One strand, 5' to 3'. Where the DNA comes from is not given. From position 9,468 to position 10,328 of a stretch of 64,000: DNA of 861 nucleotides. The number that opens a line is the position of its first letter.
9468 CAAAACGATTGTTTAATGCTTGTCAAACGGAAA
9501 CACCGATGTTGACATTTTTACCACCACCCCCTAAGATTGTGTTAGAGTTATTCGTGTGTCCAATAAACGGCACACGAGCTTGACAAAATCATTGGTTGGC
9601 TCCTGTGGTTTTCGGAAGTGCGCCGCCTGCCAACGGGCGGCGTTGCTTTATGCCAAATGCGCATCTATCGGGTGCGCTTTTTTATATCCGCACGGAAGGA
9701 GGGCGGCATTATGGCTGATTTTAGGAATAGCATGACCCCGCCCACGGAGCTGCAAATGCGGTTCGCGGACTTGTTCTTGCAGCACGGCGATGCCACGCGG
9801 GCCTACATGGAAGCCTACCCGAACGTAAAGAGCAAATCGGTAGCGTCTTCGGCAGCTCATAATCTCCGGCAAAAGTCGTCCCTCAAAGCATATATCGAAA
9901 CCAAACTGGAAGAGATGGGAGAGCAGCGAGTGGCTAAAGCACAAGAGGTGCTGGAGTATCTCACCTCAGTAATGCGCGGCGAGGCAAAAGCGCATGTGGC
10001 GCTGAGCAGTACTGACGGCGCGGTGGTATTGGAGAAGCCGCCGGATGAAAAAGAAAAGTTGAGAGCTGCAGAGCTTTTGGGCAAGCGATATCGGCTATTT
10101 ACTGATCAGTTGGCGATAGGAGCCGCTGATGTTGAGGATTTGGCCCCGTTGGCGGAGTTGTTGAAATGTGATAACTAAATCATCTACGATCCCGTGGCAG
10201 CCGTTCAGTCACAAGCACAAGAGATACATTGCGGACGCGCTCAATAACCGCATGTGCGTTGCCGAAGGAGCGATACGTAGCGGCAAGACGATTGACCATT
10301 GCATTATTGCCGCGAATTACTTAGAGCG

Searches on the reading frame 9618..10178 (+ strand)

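Call 28: search_protein_families(library=pfam, proteins=[window:9618-10178:+], max_evalue=0.00001)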
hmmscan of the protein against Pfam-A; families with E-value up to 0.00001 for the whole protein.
window:9618-10178:+ (186 aa): 1 family
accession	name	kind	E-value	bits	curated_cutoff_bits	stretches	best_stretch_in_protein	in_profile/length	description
PF03592.21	Terminase_2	-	2.6e-19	70.7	26.1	1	43-167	2-137/141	Terminase small subunit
